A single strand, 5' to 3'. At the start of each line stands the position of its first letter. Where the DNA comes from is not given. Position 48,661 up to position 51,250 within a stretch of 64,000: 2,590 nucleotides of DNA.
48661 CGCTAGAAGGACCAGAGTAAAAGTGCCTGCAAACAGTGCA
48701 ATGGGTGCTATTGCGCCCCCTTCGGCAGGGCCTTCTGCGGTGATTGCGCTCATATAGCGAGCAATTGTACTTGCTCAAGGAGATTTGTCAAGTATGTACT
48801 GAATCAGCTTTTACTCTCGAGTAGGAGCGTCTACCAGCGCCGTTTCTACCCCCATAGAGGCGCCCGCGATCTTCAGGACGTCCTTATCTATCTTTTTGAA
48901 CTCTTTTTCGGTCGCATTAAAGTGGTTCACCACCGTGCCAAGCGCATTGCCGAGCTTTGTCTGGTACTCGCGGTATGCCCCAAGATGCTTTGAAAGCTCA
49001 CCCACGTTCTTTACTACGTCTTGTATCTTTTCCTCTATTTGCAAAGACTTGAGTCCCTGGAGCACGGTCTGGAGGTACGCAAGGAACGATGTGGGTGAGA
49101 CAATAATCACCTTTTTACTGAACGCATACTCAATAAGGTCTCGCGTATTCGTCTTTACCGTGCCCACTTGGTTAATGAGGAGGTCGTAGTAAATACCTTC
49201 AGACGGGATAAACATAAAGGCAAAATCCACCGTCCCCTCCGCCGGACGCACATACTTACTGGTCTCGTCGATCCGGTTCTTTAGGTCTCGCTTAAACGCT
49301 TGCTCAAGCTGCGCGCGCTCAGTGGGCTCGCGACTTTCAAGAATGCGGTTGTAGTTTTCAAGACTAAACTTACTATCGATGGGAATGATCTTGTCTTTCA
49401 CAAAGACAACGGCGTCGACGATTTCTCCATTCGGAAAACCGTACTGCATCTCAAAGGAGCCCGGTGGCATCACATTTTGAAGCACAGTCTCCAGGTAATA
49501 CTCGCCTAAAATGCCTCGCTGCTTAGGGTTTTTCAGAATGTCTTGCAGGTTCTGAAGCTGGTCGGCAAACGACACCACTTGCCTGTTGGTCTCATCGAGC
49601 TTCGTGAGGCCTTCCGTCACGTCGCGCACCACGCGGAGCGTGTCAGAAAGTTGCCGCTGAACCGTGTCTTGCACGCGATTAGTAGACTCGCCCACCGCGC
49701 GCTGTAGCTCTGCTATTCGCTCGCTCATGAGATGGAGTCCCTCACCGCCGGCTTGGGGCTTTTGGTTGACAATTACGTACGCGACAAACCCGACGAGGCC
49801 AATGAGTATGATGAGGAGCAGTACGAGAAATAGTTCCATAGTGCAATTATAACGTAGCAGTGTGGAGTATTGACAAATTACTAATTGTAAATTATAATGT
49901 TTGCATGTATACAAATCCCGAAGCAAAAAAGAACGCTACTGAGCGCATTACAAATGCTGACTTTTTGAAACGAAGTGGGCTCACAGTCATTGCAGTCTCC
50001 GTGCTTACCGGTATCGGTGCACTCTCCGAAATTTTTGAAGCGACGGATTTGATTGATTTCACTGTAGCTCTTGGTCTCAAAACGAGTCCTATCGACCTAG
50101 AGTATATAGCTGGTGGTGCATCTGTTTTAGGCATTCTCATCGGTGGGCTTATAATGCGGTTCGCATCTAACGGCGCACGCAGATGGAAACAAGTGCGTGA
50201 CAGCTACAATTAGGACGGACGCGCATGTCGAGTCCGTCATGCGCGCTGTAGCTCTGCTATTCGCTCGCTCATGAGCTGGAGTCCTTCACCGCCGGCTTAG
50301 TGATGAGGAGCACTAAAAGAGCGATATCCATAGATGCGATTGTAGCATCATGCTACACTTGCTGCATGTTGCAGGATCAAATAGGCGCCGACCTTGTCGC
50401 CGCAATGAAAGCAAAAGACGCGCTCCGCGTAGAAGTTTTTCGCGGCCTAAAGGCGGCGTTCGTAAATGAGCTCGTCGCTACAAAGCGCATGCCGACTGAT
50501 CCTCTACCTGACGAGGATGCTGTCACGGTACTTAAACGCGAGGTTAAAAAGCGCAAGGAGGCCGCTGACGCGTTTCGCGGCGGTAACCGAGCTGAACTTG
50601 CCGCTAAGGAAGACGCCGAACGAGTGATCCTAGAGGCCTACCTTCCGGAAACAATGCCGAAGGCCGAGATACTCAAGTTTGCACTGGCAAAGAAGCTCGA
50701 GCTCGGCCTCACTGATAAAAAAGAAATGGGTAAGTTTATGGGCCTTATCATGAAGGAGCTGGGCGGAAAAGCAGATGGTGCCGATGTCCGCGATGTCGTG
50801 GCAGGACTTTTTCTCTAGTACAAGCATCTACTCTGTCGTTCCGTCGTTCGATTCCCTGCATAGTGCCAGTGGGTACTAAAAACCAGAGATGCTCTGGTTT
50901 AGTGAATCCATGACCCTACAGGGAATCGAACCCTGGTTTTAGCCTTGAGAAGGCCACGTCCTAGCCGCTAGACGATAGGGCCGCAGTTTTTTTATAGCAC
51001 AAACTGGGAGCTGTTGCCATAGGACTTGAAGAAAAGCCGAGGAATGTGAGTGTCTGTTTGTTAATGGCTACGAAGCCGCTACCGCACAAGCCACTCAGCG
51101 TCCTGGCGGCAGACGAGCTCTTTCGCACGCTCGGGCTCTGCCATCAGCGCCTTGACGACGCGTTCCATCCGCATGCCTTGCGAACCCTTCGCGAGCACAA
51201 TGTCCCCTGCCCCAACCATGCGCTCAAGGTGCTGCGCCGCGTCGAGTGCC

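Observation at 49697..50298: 58-bp direct repeat copying rmuC codons into a downstream intergenic spacer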

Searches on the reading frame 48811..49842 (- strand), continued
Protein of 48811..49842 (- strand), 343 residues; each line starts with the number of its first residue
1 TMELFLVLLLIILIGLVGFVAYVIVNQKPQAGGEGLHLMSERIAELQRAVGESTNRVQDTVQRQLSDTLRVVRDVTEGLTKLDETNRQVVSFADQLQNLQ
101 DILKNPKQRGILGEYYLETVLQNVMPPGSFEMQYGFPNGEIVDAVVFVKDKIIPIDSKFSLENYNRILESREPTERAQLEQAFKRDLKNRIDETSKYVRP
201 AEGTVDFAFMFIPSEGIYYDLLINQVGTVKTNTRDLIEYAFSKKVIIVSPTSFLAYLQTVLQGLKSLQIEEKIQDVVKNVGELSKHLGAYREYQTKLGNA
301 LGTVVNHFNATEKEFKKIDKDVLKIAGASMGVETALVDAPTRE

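Call 34: find_related_loci(query=window:48811-49842:-, collection=metagenome_contigs, flank=2500)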
Query window:48811-49842:- (343 aa) in metagenome_contigs; peptide patterns used: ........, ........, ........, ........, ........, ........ (x = any residue, [..] = any of these).
600 stretches matched a pattern (row limit reached: there are more); 399 encode a relative of the query (tblastn E <= 1e-3); the best 80 are kept; 80 distinct loci.
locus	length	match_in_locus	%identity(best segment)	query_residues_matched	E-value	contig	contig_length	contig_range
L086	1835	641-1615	82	20-343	0e+0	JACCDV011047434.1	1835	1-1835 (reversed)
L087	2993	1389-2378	79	18-343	0e+0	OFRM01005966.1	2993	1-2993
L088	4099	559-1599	70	2-343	1e-161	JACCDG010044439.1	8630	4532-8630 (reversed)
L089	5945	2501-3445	72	33-343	7e-155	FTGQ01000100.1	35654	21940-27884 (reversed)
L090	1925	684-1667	70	20-343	1e-166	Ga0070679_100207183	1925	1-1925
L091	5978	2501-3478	70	20-340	2e-151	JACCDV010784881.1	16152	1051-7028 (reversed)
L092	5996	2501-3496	68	17-343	7e-151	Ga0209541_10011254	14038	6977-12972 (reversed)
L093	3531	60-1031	69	24-343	2e-155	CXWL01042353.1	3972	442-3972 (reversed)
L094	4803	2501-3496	67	17-343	3e-150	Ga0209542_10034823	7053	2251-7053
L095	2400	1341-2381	64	2-343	1e-158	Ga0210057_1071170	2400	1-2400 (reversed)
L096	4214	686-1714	65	6-341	4e-150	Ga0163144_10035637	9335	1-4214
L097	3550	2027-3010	67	20-343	6e-154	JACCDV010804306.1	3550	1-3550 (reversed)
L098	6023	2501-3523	66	6-343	1e-148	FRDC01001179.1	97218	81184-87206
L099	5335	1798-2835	63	2-343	2e-148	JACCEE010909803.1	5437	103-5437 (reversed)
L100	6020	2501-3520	65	7-342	2e-146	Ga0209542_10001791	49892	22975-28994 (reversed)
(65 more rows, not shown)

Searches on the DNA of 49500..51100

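Call 40: search_rna_families(source=window, start=49500, end=51100, threshold=evalue, max_evalue=1)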
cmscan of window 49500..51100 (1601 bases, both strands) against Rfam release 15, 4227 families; matches with E-value up to 1: 5.
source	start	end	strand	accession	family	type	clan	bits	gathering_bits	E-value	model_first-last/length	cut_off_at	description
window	50911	50982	-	RF00005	tRNA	Gene; tRNA;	CL00001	59.3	29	7e-12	1-71/71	no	tRNA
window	50912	50982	-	RF01684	mascRNA-menRNA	Gene;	-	26.1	42.5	0.013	1-56/56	no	MALAT1-associated small cytoplasmic RNA/MEN beta RNA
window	50849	50928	-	RF03284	mir-4637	Gene; miRNA;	-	22.5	89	0.22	1-84/84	no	mir-4637 microRNA precursor family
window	50910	50982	+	RF04354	Plastid-ycf2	Cis-reg;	-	19.4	65.7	0.7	1-75/75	no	Plastid-ycf2 5UTR RNA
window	50220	50245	+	RF02503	Atu_C9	Gene; sRNA;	-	17.4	40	0.058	165-190/192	no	Rhizobiales sRNA Atu_C9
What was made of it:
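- On Antisense regulatory RNA: No Rfam match with E below 0.05 (call 40).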

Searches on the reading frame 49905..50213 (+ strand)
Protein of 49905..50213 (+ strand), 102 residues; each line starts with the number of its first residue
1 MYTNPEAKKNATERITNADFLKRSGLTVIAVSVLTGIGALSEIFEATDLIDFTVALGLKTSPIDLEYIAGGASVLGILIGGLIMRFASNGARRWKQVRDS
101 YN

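Call 8: search_protein_families(library=pfam, proteins=[window:49905-50213:+], max_evalue=0.01)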
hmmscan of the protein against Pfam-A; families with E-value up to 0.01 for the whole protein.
window:49905-50213:+ (102 aa): 0 families

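Call 27: find_homologous_proteins(query=window:49905-50213:+, max_evalue=0.01)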
Query window:49905-50213:+ (102 aa): 1 proteins with E <= 0.01 among 8 candidates.
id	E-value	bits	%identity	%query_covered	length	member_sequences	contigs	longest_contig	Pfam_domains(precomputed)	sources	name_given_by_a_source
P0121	6.9e-58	211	100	100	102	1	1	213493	-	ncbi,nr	ncbi:hypothetical protein KGO06_00630 [Patescibacteria group bacterium]|nr:hypothetical protein [Pat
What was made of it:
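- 49905..50213 (+): ORFan small ORF of 102 aa with two hydrophobic helices and atypical composition (GC3 0.42). Its only hit among 5.8 billion proteins is itself (call 27).
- Tried and rejected: The word-index search found only the ORF itself (call 27).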

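Call 45: search_protein_representatives(protein=window:49905-50213:+)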
Query: 102 residues. Proteins with E-value up to 0.001 (for the whole library): 6; up to 1e-10: 1; up to 1e-30: 1. The best 6 are listed.
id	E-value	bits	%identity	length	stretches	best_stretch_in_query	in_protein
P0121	2.2e-58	210.5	100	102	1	1-102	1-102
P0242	3.8e-09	52.8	36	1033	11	32-66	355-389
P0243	6.0e-07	45.8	32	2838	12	10-64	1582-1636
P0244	5.0e-05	39.6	28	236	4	48-97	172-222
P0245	9.9e-05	38.7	36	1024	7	28-63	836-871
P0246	2.8e-04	37.2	34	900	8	29-66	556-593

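Call 51: search_protein_families(library=pfam, proteins=[P0242, P0243, P0244, P0245, P0246], max_evalue=0.001)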
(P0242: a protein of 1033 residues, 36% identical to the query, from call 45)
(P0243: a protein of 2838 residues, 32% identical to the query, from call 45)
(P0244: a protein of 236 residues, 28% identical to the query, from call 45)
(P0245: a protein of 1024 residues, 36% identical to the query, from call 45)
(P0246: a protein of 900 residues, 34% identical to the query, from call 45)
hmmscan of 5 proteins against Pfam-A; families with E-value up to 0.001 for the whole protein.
P0242 (1033 aa): 5 families
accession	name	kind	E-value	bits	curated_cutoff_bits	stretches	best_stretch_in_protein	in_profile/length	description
PF09038.16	53-BP1_Tudor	-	4.7e-11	43.2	22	0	868-915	28-75/122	Tumour suppressor p53-binding protein-1 Tudor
PF05627.16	AvrRpt-cleavage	-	3.4e-09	36.4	20.3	0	359-372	20-33/37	Cleavage site for pathogenic type III effector avirulence factor Avr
PF18962.6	Por_Secre_tail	-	9e-08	32.7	27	1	961-1024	1-68/75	Secretion system C-terminal sorting domain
PF04018.18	VCA0040-like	-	1.8e-06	28.1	26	0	914-949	159-194/246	Undecaprenyl phosphate translocase-like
PF05048.19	NosD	-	1.8e-05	24.7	23.6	1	133-313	20-199/212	Periplasmic copper-binding protein (NosD)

P0243 (2838 aa): 2 families
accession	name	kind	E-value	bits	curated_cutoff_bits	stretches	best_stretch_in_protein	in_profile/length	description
PF18962.6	Por_Secre_tail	-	5.6e-11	43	27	1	2761-2836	2-74/75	Secretion system C-terminal sorting domain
PF22352.2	K319L-like_PKD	-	3.1e-05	24.3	27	0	558-605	9-56/84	K319L-like, PKD domain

P0244 (236 aa): 3 families
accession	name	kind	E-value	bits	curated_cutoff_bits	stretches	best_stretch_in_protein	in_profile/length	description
PF13940.11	Ldr_toxin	-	1.3e-05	25.6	27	0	96-105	14-23/35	Toxin Ldr, type I toxin-antitoxin system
PF18807.6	TTc_toxin_rep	-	0.00033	20.9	29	0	52-61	31-40/45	Tripartite Tc toxins repeat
PF10810.13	DUF2545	-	0.00053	20.6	27.8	0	37-59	57-79/80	Protein of unknown function (DUF2545)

P0245 (1024 aa): 0 families

P0246 (900 aa): 1 family
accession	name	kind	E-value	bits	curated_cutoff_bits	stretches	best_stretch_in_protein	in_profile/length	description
PF18962.6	Por_Secre_tail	-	2.5e-13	50.6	27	1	828-899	1-75/75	Secretion system C-terminal sorting domain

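Call 58: find_related_loci(query=window:49905-50213:+, collection=viral_contigs, flank=3000)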
Query window:49905-50213:+ (102 aa) in viral_contigs; peptide patterns used: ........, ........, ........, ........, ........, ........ (x = any residue, [..] = any of these).
24 stretches matched a pattern, but none encodes a relative of the query by tblastn (E <= 1e-3).

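Call 59: search_protein_families(library=phrogs, proteins=[window:49905-50213:+], max_evalue=0.01)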
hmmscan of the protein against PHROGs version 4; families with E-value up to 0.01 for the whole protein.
window:49905-50213:+ (102 aa): 0 families
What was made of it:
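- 49905..50213 (+): No Pfam or PHROG match (calls 8, 59).
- Tried and rejected: PHROGs and IMG/VR gave nothing (calls 58, 59).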

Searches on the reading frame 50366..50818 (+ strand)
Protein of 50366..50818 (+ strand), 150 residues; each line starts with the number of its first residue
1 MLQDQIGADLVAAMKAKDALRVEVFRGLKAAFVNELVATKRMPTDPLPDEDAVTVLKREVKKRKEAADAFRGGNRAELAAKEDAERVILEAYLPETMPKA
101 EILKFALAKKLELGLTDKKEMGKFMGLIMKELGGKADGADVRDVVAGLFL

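Call 8: search_protein_families(library=pfam, proteins=[window:50366-50818:+], max_evalue=0.01)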
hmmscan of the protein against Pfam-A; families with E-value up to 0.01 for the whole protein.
window:50366-50818:+ (150 aa): 2 families
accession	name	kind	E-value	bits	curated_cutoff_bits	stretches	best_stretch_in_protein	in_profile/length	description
PF09424.15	YqeY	-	9.2e-37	126.8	27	1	4-146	2-140/143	Yqey-like protein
PF02637.23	GatB_Yqey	-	0.00066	20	27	1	118-145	117-144/148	GatB domain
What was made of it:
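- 50366..50818 (+): yqeY (GatB/YqeY family), the native neighbour of the remnant. Pfam YqeY, E = 9e-37 (call 8).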

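Call 43: find_homologous_proteins(query=window:50366-50818:+, max_evalue=1e-40)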
Query window:50366-50818:+ (150 aa): 131 proteins with E <= 1e-40 among 583 candidates; the best 120 are listed.
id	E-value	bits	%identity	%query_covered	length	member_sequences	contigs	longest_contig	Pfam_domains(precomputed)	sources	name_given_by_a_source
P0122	1.7e-85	302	100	100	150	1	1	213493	PF09424.16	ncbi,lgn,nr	ncbi:GatB/YqeY domain-containing protein [Patescibacteria group bacterium]|nr:GatB/YqeY domain-conta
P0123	3.8e-71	255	83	100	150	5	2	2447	PF09424.16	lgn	-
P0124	1.3e-69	251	87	93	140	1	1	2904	PF09424.16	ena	-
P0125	3.8e-69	249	81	99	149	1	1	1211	PF09424.16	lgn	-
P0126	9.1e-68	245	81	100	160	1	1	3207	PF09424.16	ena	-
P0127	1.3e-67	244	80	100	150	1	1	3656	PF09424.16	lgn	-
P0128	2.1e-67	243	81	99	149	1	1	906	PF09424.16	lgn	-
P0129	6.1e-67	242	78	100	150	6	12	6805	PF09424.16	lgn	-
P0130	7.3e-67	242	79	100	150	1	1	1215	PF09424.16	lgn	-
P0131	8.0e-67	242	79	100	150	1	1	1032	PF09424.16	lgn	-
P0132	4.7e-66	239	78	99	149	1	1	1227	PF09424.16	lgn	-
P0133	1.8e-65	237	77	100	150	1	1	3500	PF09424.16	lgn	-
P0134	4.4e-65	236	77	99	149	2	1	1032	PF09424.16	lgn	-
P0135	9.4e-65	235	75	100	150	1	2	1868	PF09424.16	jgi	jgi:uncharacterized protein YqeY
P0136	1.3e-64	234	77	100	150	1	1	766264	PF09424.16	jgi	jgi:uncharacterized protein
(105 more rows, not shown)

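Call 44: find_encoding_contigs(protein=P0122, flank=3000, max_places=6)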
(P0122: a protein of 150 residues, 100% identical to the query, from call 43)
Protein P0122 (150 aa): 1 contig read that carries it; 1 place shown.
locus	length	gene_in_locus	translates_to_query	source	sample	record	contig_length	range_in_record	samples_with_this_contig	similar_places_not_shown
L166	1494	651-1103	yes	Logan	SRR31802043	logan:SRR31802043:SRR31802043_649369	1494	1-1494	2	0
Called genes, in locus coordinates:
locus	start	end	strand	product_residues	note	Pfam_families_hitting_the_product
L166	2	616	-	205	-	?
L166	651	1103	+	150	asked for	PF09424:YqeY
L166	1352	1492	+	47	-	?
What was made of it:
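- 50366..50818 (+): The protein is identical in L166 (call 44).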
